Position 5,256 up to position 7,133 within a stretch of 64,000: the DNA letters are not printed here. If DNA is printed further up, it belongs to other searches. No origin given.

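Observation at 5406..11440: Compact amino-acid or peptide-modifying gene cluster unusual for a reduced genome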

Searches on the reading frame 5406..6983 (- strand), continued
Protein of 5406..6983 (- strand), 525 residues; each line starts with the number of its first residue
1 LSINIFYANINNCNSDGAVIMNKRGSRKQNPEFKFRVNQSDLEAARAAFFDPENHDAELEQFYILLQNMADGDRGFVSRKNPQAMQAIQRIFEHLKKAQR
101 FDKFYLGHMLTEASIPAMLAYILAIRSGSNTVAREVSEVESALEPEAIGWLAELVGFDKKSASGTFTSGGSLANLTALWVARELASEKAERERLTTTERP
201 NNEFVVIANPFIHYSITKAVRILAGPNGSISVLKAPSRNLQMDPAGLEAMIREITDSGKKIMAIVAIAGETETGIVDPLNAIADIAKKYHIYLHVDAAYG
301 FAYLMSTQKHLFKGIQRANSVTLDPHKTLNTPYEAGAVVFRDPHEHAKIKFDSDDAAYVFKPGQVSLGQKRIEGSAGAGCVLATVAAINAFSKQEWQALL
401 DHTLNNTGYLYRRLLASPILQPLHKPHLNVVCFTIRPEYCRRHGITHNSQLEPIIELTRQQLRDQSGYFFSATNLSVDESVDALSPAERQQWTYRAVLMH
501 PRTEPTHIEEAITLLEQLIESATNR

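Call 70: find_encoding_contigs(protein=P0298, flank=10000, max_places=1)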
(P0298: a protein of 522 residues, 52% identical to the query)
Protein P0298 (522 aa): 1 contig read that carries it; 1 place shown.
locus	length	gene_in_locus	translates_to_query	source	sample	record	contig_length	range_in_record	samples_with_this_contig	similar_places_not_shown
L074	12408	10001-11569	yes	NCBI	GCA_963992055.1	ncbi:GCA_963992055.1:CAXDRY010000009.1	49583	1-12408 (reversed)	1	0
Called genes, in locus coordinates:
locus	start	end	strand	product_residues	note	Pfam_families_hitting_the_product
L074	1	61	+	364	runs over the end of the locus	PF13439:Glyco_transf_4 (weak), PF00534:Glycos_transf_1, PF13692:Glyco_trans_1_4, PF20706:GT4-conflict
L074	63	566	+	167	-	-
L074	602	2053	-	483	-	PF01229:Glyco_hydro_39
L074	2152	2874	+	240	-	PF01628:HrcA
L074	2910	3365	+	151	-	PF01025:GrpE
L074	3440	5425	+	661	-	PF00012:HSP70, PF06723:MreB_Mbl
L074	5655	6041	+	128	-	-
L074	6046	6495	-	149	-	-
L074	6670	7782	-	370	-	PF04389:Peptidase_M28 (faint), PF01546:Peptidase_M20, PF07687:M20_dimer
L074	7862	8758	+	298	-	-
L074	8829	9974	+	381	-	PF00155:Aminotran_1_2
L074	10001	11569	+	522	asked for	PF00282:Pyridoxal_deC, PF00266:Aminotran_5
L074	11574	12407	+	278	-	?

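Call 71: find_encoding_contigs(protein=P0333, flank=10000, max_places=1)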
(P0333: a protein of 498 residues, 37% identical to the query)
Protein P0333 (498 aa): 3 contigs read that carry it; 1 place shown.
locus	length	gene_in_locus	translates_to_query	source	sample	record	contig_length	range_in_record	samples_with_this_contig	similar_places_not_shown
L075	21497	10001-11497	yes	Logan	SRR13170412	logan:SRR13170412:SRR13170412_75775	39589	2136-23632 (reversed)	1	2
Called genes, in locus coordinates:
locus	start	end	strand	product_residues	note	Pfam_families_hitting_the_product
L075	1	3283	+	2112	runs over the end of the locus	PF13205:Big_5, PF01835:MG2, PF07703:A2M_BRD, PF07591:PT-HINT, PF14623:Vint (weak), PF14890:Intein_splicing (faint), PF00207:A2M, PF17973:bMG10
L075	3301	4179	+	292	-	PF01988:VIT1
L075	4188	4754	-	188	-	-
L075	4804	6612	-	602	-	PF13328:HD_4, PF01966:HD (weak), PF04607:RelA_SpoT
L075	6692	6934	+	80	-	-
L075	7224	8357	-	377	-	PF02746:MR_MLE_N (weak), PF13378:MR_MLE_C, PF26685:DUF8230_C, PF07476:MAAL_C (weak)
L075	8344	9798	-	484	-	PF04107:GCS2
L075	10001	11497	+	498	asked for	PF00282:Pyridoxal_deC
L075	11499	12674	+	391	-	PF00155:Aminotran_1_2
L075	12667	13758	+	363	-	PF01546:Peptidase_M20, PF07687:M20_dimer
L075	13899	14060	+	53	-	-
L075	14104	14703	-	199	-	-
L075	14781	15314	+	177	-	PF03703:bPH_2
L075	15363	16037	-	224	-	PF00561:Abhydrolase_1 (faint), PF12697:Abhydrolase_6 (weak), PF12146:Hydrolase_4 (faint)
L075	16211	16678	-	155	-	PF00583:Acetyltransf_1, PF13673:Acetyltransf_10 (weak), PF13508:Acetyltransf_7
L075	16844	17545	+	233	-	PF01928:CYTH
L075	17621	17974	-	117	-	PF00076:RRM_1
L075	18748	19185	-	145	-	PF00581:Rhodanese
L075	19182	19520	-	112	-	PF00581:Rhodanese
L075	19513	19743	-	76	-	PF11127:YgaP-like_TM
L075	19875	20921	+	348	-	PF02655:ATP-grasp_3 (weak), PF07478:Dala_Dala_lig_C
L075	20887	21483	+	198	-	PF03412:Peptidase_C39 (weak), PF13529:Peptidase_C39_2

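Call 75: search_protein_families(library=pfam, proteins=[L074:7862-8758:+, L074:11574-12407:+, L075:8344-9798:-, L073:5442-6362:+], max_evalue=0.01)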
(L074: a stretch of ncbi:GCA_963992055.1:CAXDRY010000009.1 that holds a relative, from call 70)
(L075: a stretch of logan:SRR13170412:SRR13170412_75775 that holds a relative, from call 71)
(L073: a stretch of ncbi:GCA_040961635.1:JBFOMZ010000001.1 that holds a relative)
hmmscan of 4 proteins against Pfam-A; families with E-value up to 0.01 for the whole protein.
L074:7862-8758:+ (298 aa): 0 families

L074:11574-12407:+ (278 aa): 5 families
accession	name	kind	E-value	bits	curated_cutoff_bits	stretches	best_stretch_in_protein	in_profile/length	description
PF00890.30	FAD_binding_2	-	1.6e-10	41.3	20.4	1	3-186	2-206/414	FAD binding domain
PF01266.30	DAO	-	7e-06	26.2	27.9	0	3-36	2-33/353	FAD dependent oxidoreductase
PF07992.20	Pyr_redox_2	-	1.6e-05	25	26.1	1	2-183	2-109/291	Pyridine nucleotide-disulphide oxidoreductase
PF13450.12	NAD_binding_8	-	0.0011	19.6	21.9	1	5-35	1-29/68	NAD(P)-binding Rossmann-like domain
PF05834.18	Lycopene_cycl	-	0.0095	15.5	23.4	0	3-35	2-34/380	Lycopene cyclase protein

L075:8344-9798:- (484 aa): 1 family
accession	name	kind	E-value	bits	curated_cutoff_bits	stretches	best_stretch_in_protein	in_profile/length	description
PF04107.18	GCS2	-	2.7e-07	30.7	21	1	71-204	48-181/291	Glutamate-cysteine ligase family 2(GCS2)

L073:5442-6362:+ (306 aa): 1 family
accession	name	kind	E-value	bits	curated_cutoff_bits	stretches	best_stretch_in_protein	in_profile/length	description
PF00583.31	Acetyltransf_1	-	0.0098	16.6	20.7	0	92-143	55-98/116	Acetyltransferase (GNAT) family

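Call 88: search_protein_families(library=pfam, proteins=[L074:7862-8758:+], max_evalue=0.05)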
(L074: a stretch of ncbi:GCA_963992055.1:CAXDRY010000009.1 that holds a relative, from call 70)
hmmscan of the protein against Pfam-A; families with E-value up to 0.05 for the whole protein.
L074:7862-8758:+ (298 aa): 0 families
